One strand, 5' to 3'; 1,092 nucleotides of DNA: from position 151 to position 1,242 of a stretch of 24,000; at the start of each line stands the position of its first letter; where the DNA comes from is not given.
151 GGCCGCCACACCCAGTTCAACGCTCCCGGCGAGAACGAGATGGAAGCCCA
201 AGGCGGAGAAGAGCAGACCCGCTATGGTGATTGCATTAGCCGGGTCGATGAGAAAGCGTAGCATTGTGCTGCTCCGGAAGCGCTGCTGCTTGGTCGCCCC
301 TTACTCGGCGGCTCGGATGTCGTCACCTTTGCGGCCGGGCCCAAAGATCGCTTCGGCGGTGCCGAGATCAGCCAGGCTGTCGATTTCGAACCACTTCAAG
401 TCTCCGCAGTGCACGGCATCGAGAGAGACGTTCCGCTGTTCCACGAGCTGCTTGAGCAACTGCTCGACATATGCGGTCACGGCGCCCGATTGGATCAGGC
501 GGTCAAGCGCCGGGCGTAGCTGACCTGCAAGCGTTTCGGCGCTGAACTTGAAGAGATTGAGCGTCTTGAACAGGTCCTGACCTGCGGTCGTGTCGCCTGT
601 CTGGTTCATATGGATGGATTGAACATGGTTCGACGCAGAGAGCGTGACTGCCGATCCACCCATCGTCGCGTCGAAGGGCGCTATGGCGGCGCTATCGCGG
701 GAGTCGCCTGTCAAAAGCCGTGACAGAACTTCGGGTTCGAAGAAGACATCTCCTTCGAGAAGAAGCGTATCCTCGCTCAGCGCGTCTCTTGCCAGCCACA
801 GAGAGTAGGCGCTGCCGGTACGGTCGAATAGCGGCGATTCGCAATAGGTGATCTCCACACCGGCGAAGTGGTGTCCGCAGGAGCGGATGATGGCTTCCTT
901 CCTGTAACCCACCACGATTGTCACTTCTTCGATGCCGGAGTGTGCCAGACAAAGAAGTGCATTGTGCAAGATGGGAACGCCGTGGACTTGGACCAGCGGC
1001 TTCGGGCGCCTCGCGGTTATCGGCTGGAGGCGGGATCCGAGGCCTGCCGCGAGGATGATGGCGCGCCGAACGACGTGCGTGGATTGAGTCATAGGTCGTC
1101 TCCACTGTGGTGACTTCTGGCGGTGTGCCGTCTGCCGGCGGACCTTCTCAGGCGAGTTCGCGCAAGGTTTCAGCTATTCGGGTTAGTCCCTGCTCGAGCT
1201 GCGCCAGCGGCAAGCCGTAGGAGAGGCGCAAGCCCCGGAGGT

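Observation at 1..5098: Phosphonate operon with no visible Ppd: PEP mutase coupled to an aspartate-type aminotransferase plus Kennedy-like activation and transfer genes (candidate phosphonoalanine-type lipid or conjugate pathway)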

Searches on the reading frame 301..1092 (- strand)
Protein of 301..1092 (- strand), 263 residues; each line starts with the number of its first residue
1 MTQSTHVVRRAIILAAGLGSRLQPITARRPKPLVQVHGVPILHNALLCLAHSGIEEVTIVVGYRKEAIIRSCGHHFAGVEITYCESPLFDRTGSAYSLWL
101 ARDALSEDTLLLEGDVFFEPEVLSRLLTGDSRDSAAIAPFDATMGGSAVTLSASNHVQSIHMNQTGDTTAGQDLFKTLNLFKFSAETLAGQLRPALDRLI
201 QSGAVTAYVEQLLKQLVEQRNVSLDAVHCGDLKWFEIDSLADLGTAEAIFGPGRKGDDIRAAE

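Call 5: search_protein_families(library=pfam, proteins=[window:301-1092:-], max_evalue=0.01)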
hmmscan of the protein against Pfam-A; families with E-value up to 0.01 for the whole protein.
window:301-1092:- (263 aa): 3 families
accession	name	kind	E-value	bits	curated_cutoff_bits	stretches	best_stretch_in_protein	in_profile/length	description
PF00483.29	NTP_transferase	-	7.3e-15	55.6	21.2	1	11-121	2-116/245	Nucleotidyl transferase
PF12804.13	NTP_transf_3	-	2.7e-13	50.9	27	1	11-149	1-131/160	MobA-like NTP transferase domain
PF01128.25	IspD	-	0.00085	19.6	27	1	11-64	3-54/221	2-C-methyl-D-erythritol 4-phosphate cytidylyltransferase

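Call 6: search_protein_families(library=ncbifam, proteins=[window:301-1092:-], max_evalue=0.01)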
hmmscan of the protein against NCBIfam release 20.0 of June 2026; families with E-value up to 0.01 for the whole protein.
window:301-1092:- (263 aa): 34 families (the best 25 are shown)
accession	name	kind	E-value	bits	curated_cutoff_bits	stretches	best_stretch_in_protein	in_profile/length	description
NF041313.1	UDPGP_AglF_Halo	equivalog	1.7e-27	96.4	400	1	10-128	2-117/234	UTP--glucose-1-phosphate uridylyltransferase AglF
TIGR03992.1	Arch_glmU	subfamily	1.4e-23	83.4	292.1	1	10-135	2-125/393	bifunctional sugar-1-phosphate nucleotidylyltransferase/acetyltransferase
TIGR01208.1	rmlA_long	equivalog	1.5e-16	60.3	320.25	1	10-119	1-111/353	glucose-1-phosphate thymidylyltransferase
NF045761.1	NAMPUrTaseMurU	equivalog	3.3e-16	59.8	250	1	10-207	2-204/226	N-acetylmuramate alpha-1-phosphate uridylyltransferase MurU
NF049965.1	GlMnHpPGnyltfHddC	equivalog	5.6e-15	55.6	300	1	10-161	2-150/221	D-glycero-D-manno-heptose 1-phosphate guanosyltransferase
NF041135.1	IPPtranDIPPsyn_Thcocales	equivalog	5.4e-14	52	580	1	10-129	2-115/419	bifunctional L-myo-inositol-1-phosphate cytidylyltransferase/CDP-L-myo-inositol myo-inositolphosphotransferase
NF052502.1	man1P_GTase_Rv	exception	2.6e-12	46.3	440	1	11-128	3-119/352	mannose-1-phosphate guanylyltransferase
NF041173.1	Sug_nt_acttase_Thmprot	equivalog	3.7e-12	45.9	600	1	10-129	2-119/405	bifunctional sugar-1-phosphate nucleotidylyltransferase/acetyltransferase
TIGR02623.1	G1P_cyt_trans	equivalog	1.1e-10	41.4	300.25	1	10-68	2-60/255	glucose-1-phosphate cytidylyltransferase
NF010933.0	PRK14353.1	equivalog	1.3e-10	40.5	505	1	9-251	6-243/453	bifunctional UDP-N-acetylglucosamine diphosphorylase/glucosamine-1-phosphate N-acetyltransferase GlmU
NF045665.1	NTPtran_DVU1551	equivalog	7.5e-09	35.1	315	1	10-74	2-61/359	DVU_1551 family NTP transferase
TIGR01099.1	galU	equivalog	1.3e-08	34.7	326.8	1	8-69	1-62/261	UTP--glucose-1-phosphate uridylyltransferase GalU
TIGR01173.1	glmU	equivalog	3.9e-08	32.6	366.85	1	10-160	2-149/452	bifunctional UDP-N-acetylglucosamine diphosphorylase/glucosamine-1-phosphate N-acetyltransferase GlmU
NF010935.0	PRK14355.1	equivalog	4.3e-08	32.2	718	1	11-145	6-136/459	bifunctional UDP-N-acetylglucosamine diphosphorylase/glucosamine-1-phosphate N-acetyltransferase GlmU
NF045697.1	MurNAcPUrMurU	equivalog_domain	6.8e-08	32.2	370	1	12-63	1-52/229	N-acetylmuramate alpha-1-phosphate uridylyltransferase MurU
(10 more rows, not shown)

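Call 16: find_encoding_contigs(protein=window:301-1092:-, flank=10000, max_places=6)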
Protein window:301-1092:- (263 aa): no gene with exactly this product is on record in the collection.

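Call 32: search_solved_structures(query=window:301-1092:-, max_evalue=0.001, show_alignments=1)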
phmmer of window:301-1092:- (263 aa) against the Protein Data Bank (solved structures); distinct sequences matched with E-value up to 0.001: 51.
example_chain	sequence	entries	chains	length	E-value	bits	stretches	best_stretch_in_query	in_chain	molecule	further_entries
1jyk_A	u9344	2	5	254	3.3e-13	53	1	9-123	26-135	CTP:phosphocholine Cytidylyltransferase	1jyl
8hhd_A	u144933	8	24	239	2e-10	43.8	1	10-130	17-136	Nucleotidyl transferase | N-acetylmuramate alpha-1-phosphate uridylyltransferase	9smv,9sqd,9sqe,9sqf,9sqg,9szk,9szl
7whr_B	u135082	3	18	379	2.8e-10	43.4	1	9-109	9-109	Nucleotidyl transferase family protein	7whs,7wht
6pd1_A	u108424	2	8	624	3.2e-10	43.1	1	8-155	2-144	Nucleotidyl transferase/aminotransferase, class V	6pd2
4y7t_A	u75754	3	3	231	8.6e-10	41.8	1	10-119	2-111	Nucleotidyl transferase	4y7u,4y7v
7d72_K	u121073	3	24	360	1.2e-09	41.2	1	10-109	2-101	Mannose-1-phosphate guanyltransferase beta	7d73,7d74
7x8j_A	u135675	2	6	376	2e-09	40.5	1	10-108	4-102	Mannose-1-phosphate guanylyltransferase 1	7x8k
8yre_D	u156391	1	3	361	2.4e-09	40.3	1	10-108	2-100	Mannose-1-phosphate guanylyltransferase 1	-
4jd0_A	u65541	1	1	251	2.9e-08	36.7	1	7-130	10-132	Nucleotidyl transferase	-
5ify_A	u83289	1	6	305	3.2e-08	36.6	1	5-136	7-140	Glucose-1-phosphate thymidylyltransferase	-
1tzf_A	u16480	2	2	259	1.2e-07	34.7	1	9-77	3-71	Glucose-1-phosphate cytidylyltransferase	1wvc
5z09_A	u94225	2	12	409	2.3e-07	33.8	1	10-121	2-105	Dual sugar-1-phosphate nucleotidylyltransferase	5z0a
6n0u_A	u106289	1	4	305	2.7e-07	33.6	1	5-135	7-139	Glucose-1-phosphate thymidylyltransferase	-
2ggo_A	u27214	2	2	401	4.1e-07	33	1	10-121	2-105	401aa long hypothetical glucose-1-phosphate thymidylyltransferase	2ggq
6jq8_A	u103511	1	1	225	1.1e-06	31.6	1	11-71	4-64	Putative 6-deoxy-D-mannoheptose pathway protein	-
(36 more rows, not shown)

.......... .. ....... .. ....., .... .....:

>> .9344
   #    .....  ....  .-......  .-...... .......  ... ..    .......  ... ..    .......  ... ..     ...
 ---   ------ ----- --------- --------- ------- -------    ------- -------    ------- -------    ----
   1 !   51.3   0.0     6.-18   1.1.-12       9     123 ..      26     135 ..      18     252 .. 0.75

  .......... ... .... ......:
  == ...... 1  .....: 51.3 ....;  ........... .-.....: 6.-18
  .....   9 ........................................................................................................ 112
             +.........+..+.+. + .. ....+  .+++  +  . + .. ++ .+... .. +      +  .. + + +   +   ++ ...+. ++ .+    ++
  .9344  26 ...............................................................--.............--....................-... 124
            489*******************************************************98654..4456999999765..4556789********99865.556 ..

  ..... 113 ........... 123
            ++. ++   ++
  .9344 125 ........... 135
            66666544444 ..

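Call 47: search_dna_similar(query=window:301-1092:-, collection=plasmids, mode=protein, max_evalue=1e-30, max_rows=40)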
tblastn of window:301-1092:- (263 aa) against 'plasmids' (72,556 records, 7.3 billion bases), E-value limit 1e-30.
Records with a match: 55; places in all: 57; records where one place covers at least 80% of the query: 53.
Best place of each record, by identity: <60% 55.
By first word of the organism name: Sinorhizobium 16; Agrobacterium 12; Rhizobium 10; Mesorhizobium 8; Bradyrhizobium 4; Bacillus 2; Erwinia 1; Rahnella 1; Fusobacterium 1.
By predicted mobility (MOB-suite, as given by PLSDB): conjugative 42; non-mobilizable 13.
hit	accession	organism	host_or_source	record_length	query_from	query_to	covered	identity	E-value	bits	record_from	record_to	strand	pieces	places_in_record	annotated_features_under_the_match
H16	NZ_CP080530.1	Mesorhizobium sp. AR02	Oxytropis sp.,Cell culture,root nodule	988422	4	252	95%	56.5%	1e-79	268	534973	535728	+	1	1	phosphocholine cytidylyltransferase family protein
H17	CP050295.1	Mesorhizobium loti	Oxytropis kamtschatica,cell ...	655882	9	252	93%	57.1%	3e-82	275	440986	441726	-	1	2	phosphocholine cytidylyltransferase family protein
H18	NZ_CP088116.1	Sinorhizobium meliloti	cell culture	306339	10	262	96%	54.3%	4e-68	234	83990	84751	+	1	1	phosphocholine cytidylyltransferase family protein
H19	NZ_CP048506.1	Agrobacterium tumefaciens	walnut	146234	1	261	99%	51.7%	6e-80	269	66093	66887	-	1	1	phosphocholine cytidylyltransferase family protein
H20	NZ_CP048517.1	Agrobacterium tumefaciens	walnut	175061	1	261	99%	51.7%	6e-80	269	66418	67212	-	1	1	phosphocholine cytidylyltransferase family protein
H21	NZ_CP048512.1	Agrobacterium tumefaciens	walnut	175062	1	261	99%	51.7%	6e-80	269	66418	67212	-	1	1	phosphocholine cytidylyltransferase family protein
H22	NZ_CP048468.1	Agrobacterium tumefaciens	walnut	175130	1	261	99%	51.7%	6e-80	269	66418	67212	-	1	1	phosphocholine cytidylyltransferase family protein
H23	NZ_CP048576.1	Agrobacterium tumefaciens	-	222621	1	261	99%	51.7%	6e-80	269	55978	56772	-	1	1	phosphocholine cytidylyltransferase family protein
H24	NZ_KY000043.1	Rhizobium rhizogenes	-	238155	1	261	99%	51.7%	6e-80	269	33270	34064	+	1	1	phosphocholine cytidylyltransferase family protein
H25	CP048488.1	Agrobacterium tumefaciens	walnut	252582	1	261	99%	51.7%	6e-80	269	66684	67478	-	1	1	phosphocholine cytidylyltransferase family protein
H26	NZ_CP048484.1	Agrobacterium tumefaciens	walnut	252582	1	261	99%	51.7%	6e-80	269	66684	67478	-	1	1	phosphocholine cytidylyltransferase family protein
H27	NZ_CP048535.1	Agrobacterium tumefaciens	walnut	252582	1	261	99%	51.7%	6e-80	269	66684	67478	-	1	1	phosphocholine cytidylyltransferase family protein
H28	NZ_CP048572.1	Agrobacterium tumefaciens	walnut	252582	1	261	99%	51.7%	6e-80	269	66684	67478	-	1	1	phosphocholine cytidylyltransferase family protein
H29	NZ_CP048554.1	Agrobacterium tumefaciens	walnut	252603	1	261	99%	51.7%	6e-80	269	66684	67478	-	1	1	phosphocholine cytidylyltransferase family protein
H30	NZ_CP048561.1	Agrobacterium fabrum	walnut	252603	1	261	99%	51.7%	6e-80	269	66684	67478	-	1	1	phosphocholine cytidylyltransferase family protein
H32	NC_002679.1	Mesorhizobium japonicum MAFF 303099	-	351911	11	252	92%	55.5%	7e-80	268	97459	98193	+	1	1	phosphocholine cytidylyltransferase family protein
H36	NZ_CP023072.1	Sinorhizobium fredii CCBAU 83666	G.max,nodule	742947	9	251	92%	54.9%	1e-74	253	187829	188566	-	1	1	phosphocholine cytidylyltransferase family protein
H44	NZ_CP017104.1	Rhizobium gallicum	Phaseolus vulgaris,Whole ...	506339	2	255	97%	51.8%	1e-78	265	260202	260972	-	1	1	phosphocholine cytidylyltransferase family protein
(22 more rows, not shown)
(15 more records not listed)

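Call 48: get_annotated_region(hit=H19, flank=9000)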
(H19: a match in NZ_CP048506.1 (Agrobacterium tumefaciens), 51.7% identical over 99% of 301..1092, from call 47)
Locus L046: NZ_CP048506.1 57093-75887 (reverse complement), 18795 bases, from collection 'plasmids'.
description: Agrobacterium tumefaciens strain Teh001 plasmid pAt2, complete sequence
organism: Agrobacterium tumefaciens (NCBI taxid 358)
taxonomy: Bacteria; Pseudomonadota; Alphaproteobacteria; Hyphomicrobiales; Rhizobiaceae; Agrobacterium; Agrobacterium tumefaciens
host: -; source: walnut; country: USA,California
typing (MOB-suite, as given by PLSDB): conjugative; replicon rep_cluster_553; relaxase MOBQ; mating-pair formation MPF_T
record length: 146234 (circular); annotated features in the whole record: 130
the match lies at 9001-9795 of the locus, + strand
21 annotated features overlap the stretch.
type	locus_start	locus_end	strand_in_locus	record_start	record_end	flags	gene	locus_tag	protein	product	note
CDS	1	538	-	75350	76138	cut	-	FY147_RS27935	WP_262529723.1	PHP domain-containing protein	-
CDS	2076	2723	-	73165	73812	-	-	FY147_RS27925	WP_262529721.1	ImuA family protein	-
CDS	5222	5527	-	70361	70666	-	-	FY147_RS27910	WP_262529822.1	FCD domain-containing protein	-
CDS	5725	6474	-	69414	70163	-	-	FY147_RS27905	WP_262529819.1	GntR family transcriptional regulator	-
CDS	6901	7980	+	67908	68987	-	-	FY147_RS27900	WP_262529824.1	isocitrate lyase/phosphoenolpyruvate mutase family protein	-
CDS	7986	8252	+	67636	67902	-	-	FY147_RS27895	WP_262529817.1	aminotransferase class I/II-fold pyridoxal phosphate-dependent enzyme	GO:0009058 - biosynthetic process [Evidence IEA]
CDS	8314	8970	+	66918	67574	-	-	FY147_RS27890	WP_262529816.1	aminotransferase class I/II-fold pyridoxal phosphate-dependent enzyme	GO:0009058 - biosynthetic process [Evidence IEA]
CDS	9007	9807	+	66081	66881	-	-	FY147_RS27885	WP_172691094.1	phosphocholine cytidylyltransferase family protein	-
CDS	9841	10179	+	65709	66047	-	-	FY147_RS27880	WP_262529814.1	hypothetical protein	-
CDS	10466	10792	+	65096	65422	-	-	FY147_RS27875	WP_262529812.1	hypothetical protein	-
CDS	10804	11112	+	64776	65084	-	-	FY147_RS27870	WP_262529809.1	hypothetical protein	-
CDS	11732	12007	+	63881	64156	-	-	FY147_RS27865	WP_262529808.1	hypothetical protein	-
CDS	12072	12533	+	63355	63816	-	-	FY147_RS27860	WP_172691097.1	ParB N-terminal domain-containing protein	-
CDS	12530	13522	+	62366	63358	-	-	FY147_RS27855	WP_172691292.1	ornithine cyclodeaminase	-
CDS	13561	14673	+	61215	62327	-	-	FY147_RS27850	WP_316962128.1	Y4yA family PLP-dependent enzyme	-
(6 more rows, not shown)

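Call 49: get_annotated_region(hit=H32, flank=9000)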
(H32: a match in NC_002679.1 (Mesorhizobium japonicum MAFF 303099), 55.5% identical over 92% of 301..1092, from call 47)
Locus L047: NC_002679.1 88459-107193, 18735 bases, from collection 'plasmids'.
description: Mesorhizobium japonicum MAFF 303099 plasmid pMLa, complete sequence
organism: Mesorhizobium japonicum MAFF 303099 (NCBI taxid 266835)
taxonomy: Bacteria; Pseudomonadota; Alphaproteobacteria; Hyphomicrobiales; Phyllobacteriaceae; Mesorhizobium; Mesorhizobium japonicum; Mesorhizobium japonicum MAFF 303099
host: -; source: -; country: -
typing (MOB-suite, as given by PLSDB): conjugative; relaxase MOBP,MOBP; mating-pair formation MPF_T
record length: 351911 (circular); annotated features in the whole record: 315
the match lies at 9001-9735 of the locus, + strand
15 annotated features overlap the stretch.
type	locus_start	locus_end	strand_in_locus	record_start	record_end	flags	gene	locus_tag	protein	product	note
CDS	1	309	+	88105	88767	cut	-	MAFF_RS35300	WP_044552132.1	hypothetical protein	-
CDS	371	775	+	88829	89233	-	-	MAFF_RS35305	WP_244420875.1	hypothetical protein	-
CDS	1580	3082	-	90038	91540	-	-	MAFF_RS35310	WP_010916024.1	inorganic triphosphatase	-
CDS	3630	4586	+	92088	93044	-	aepX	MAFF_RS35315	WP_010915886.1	phosphoenolpyruvate mutase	GO:0019634 - organic phosphonate metabolic process [Evidence IEA]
CDS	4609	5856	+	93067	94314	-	-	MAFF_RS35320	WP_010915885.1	aminotransferase class I/II-fold pyridoxal phosphate-dependent enzyme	GO:0009058 - biosynthetic process [Evidence IEA]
CDS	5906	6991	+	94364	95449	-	-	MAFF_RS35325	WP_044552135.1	malate/lactate/ureidoglycolate dehydrogenase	-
CDS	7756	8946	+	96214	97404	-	-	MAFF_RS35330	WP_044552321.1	aminotransferase class I/II-fold pyridoxal phosphate-dependent enzyme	GO:0009058 - biosynthetic process [Evidence IEA]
CDS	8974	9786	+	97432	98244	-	-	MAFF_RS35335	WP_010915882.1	phosphocholine cytidylyltransferase family protein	-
CDS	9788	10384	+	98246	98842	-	-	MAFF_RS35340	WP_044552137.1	CDP-alcohol phosphatidyltransferase family protein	GO:0008654 - phospholipid biosynthetic process [Evidence IEA]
CDS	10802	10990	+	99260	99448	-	-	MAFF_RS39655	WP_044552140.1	hypothetical protein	-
CDS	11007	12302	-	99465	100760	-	-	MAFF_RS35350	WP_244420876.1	LLM class flavin-dependent oxidoreductase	-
CDS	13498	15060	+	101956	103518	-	-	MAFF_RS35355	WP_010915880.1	asparagine synthetase B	-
CDS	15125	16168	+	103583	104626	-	-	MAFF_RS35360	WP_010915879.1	glutamate cyclase domain-containing protein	-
CDS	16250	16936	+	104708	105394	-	-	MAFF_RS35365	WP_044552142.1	methyltransferase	-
CDS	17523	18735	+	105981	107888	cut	-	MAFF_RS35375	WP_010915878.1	DDE-type integrase/transposase/recombinase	-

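Call 52: get_annotated_region(hit=H18, flank=8000)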
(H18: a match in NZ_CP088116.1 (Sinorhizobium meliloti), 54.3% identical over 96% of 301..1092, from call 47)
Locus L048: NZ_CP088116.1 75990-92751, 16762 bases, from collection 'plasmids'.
description: Sinorhizobium meliloti strain RRI128 plasmid pRRI128_3, complete sequence
organism: Sinorhizobium meliloti (NCBI taxid 382)
taxonomy: Bacteria; Pseudomonadota; Alphaproteobacteria; Hyphomicrobiales; Rhizobiaceae; Sinorhizobium; Sinorhizobium meliloti
host: -; source: cell culture; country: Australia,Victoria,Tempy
typing (MOB-suite, as given by PLSDB): conjugative; replicon rep_cluster_471,rep_cluster_946; relaxase MOBP; mating-pair formation MPF_T
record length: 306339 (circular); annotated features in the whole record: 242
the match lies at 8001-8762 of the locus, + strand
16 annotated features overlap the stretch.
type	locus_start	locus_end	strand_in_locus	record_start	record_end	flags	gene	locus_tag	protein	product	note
CDS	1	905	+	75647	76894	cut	-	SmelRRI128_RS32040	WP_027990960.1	AAA family ATPase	-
CDS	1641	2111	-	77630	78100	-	-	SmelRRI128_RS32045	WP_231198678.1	OST-HTH/LOTUS domain-containing protein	-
CDS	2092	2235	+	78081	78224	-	-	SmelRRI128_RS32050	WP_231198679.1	hypothetical protein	-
CDS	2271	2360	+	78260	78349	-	-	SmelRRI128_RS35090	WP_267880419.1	hypothetical protein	-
CDS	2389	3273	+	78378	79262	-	-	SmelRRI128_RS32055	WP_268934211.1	AAA family ATPase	-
CDS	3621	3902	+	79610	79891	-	-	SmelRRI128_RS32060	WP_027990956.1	hypothetical protein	-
CDS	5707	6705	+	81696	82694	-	aepX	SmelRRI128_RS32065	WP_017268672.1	phosphoenolpyruvate mutase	GO:0019634 - organic phosphonate metabolic process [Evidence IEA]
CDS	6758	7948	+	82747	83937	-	-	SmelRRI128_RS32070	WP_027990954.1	aminotransferase class I/II-fold pyridoxal phosphate-dependent enzyme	GO:0009058 - biosynthetic process [Evidence IEA]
CDS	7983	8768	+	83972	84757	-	-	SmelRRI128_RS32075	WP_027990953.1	phosphocholine cytidylyltransferase family protein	-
CDS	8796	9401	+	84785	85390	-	-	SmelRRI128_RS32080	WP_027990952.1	CDP-alcohol phosphatidyltransferase family protein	GO:0008654 - phospholipid biosynthetic process [Evidence IEA]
CDS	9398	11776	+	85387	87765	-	-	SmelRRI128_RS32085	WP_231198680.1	SDR family oxidoreductase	-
CDS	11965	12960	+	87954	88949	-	-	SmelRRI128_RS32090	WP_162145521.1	PLP-dependent aminotransferase family protein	-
CDS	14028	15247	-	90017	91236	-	-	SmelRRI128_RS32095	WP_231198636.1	IS3-like element ISRm1 family transposase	GO:0006313 - DNA transposition [Evidence IEA]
CDS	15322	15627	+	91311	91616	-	-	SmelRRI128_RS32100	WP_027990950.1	MFS transporter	-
CDS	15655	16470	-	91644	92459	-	-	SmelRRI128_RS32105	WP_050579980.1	phosphodiesterase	-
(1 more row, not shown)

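Call 53: get_annotated_region(hit=H44, flank=8000)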
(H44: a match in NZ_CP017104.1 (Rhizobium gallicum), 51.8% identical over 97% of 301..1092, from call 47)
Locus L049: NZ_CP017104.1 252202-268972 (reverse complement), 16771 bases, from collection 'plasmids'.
description: Rhizobium gallicum strain IE4872 plasmid pRgalIE4872c, complete sequence
organism: Rhizobium gallicum (NCBI taxid 56730)
taxonomy: Bacteria; Pseudomonadota; Alphaproteobacteria; Hyphomicrobiales; Rhizobiaceae; Rhizobium; Rhizobium gallicum
host: -; source: Phaseolus vulgaris,Whole organism,nodule from Agricultural field; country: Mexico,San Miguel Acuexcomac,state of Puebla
typing (MOB-suite, as given by PLSDB): conjugative; replicon rep_cluster_471; relaxase MOBQ; mating-pair formation MPF_T
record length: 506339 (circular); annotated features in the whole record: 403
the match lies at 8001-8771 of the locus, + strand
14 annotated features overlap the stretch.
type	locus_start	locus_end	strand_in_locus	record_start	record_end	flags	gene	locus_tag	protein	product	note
CDS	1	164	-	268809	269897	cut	-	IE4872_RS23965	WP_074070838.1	LLM class flavin-dependent oxidoreductase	-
CDS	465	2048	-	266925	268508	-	-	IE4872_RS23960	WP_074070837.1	SDR family oxidoreductase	-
CDS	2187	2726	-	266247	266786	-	-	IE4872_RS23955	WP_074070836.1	nuclear transport factor 2 family protein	-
CDS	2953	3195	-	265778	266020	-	-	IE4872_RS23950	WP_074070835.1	ferredoxin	-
CDS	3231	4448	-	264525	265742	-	-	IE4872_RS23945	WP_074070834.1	cytochrome P450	-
CDS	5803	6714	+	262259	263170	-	aepX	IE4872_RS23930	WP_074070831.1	phosphoenolpyruvate mutase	GO:0019634 - organic phosphonate metabolic process [Evidence IEA]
CDS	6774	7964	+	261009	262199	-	-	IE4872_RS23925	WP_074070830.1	pyridoxal phosphate-dependent aminotransferase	GO:0009058 - biosynthetic process [Evidence IEA]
CDS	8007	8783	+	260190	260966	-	-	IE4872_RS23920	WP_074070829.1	phosphocholine cytidylyltransferase family protein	-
CDS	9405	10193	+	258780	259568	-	-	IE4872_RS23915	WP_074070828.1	class I SAM-dependent methyltransferase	-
CDS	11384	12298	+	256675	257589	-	-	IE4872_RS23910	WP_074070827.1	ABC transporter permease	GO:0055085 - transmembrane transport [Evidence IEA]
CDS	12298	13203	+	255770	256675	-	-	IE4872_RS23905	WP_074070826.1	ABC transporter permease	-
CDS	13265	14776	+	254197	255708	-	-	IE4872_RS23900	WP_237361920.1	ABC transporter substrate-binding protein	-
CDS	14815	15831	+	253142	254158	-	-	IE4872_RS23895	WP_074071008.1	ABC transporter ATP-binding protein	-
CDS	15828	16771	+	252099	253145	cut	-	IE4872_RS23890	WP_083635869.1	oligopeptide/dipeptide ABC transporter ATP-binding protein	GO:0015833 - peptide transport [Evidence IEA]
